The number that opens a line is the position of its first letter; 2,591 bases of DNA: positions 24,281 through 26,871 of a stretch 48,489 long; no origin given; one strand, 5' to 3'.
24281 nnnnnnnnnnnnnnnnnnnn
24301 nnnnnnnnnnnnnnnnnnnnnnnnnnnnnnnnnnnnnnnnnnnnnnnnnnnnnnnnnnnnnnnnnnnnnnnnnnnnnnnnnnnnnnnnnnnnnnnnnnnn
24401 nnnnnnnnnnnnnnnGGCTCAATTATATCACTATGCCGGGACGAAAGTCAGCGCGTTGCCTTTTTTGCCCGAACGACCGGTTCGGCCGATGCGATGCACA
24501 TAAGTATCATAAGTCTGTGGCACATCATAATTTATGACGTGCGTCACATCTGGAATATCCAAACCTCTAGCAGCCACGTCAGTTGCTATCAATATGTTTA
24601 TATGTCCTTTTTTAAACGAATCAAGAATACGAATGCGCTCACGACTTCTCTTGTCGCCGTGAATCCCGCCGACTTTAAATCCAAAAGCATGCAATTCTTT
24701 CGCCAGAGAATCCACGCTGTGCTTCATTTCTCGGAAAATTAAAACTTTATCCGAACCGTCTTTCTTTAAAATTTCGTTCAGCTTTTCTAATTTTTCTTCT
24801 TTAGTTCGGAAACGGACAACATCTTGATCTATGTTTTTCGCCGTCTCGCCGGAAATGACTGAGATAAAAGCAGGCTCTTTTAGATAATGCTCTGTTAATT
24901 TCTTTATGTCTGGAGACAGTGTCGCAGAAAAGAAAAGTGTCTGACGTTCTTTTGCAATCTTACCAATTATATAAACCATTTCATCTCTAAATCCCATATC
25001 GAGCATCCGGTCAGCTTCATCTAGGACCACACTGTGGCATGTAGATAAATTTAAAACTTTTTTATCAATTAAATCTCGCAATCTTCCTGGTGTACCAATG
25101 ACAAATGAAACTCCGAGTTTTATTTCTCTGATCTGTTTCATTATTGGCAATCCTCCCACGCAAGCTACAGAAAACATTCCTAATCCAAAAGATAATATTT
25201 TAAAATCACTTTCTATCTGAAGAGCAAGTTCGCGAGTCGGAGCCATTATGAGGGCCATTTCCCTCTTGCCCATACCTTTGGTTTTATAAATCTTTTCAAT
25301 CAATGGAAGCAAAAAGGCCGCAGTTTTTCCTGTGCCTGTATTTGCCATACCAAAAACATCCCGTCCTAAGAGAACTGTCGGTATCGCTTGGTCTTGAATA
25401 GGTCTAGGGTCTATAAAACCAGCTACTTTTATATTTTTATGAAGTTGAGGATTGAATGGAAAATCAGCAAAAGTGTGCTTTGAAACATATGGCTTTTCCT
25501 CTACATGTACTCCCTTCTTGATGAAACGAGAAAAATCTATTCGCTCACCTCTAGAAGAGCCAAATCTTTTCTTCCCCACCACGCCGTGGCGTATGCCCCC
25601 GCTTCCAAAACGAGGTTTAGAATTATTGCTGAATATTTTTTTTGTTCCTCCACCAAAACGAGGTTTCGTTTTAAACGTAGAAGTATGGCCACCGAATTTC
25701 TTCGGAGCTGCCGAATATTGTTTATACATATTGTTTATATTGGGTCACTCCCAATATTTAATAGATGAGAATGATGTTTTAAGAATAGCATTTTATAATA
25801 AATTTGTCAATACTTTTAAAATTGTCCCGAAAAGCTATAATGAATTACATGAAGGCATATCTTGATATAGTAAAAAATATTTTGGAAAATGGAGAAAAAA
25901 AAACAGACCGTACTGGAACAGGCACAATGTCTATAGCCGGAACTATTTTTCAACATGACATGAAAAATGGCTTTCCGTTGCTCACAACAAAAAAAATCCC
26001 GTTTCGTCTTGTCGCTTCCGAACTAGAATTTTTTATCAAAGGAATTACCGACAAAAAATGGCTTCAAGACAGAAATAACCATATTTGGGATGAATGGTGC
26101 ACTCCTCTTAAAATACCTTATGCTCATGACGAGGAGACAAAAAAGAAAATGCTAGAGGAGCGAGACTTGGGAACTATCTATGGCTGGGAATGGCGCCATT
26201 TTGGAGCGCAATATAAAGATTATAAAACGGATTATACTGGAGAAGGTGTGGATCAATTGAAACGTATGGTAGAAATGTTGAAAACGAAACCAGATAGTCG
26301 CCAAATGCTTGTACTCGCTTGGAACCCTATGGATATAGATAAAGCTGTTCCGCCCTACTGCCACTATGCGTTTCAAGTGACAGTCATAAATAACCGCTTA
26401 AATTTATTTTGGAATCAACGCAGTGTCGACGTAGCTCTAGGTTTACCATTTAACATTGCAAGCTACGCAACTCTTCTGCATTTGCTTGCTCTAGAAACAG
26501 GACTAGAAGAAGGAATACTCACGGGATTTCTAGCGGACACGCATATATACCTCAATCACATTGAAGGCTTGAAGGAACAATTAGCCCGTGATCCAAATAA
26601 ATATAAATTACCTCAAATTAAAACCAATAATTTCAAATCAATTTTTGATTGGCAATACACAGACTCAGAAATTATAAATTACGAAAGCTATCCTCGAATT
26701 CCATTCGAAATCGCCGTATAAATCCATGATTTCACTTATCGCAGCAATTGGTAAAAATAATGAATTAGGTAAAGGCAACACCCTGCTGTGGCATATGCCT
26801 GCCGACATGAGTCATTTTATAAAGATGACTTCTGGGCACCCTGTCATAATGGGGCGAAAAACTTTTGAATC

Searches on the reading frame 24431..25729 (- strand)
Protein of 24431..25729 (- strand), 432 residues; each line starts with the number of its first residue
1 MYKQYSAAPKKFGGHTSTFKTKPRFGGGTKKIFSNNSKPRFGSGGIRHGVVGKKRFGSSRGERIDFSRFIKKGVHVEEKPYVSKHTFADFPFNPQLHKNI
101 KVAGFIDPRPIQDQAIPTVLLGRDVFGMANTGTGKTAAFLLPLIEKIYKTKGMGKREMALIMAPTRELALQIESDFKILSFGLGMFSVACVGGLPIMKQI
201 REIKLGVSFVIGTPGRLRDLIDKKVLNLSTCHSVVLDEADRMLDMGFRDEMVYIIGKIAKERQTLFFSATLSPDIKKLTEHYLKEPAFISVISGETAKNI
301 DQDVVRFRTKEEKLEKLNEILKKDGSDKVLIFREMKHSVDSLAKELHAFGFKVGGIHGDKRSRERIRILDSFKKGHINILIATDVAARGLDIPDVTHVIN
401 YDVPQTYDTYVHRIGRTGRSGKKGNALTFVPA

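Call 80: search_protein_families(library=pfam, proteins=[window:24431-25729:-], max_evalue=0.001)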
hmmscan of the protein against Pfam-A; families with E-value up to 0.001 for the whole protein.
window:24431-25729:- (432 aa): 4 families
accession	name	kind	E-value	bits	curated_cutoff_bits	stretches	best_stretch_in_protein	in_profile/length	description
PF00270.35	DEAD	-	7.1e-46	156.4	26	1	109-277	1-166/167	DEAD/DEAH box helicase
PF00271.37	Helicase_C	-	3.1e-34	118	23.5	1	312-421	1-110/110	Helicase conserved C-terminal domain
PF16203.11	ERCC3_RAD25_C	-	3.7e-06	26.9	27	1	325-403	59-133/248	ERCC3/RAD25/XPB C-terminal helicase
PF04851.21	ResIII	-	0.00057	20.3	22.5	0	107-270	3-161/164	Type III restriction enzyme, res subunit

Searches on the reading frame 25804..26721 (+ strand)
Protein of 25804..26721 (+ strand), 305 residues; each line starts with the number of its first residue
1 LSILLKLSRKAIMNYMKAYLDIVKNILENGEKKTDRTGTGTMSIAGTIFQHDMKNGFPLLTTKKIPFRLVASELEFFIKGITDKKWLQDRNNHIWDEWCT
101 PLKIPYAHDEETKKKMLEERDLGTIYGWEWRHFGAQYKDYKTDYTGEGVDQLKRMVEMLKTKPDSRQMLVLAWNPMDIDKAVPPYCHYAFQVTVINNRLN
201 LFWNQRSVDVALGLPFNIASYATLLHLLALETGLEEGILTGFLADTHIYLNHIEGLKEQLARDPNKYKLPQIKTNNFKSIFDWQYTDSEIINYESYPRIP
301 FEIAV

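Call 80: search_protein_families(library=pfam, proteins=[window:25804-26721:+], max_evalue=0.001)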
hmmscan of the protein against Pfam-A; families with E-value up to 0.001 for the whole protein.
window:25804-26721:+ (305 aa): 1 family
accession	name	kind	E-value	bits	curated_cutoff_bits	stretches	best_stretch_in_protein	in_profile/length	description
PF00303.24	Thymidylat_synt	-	3.4e-89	299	24.3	1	17-305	1-266/266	Thymidylate synthase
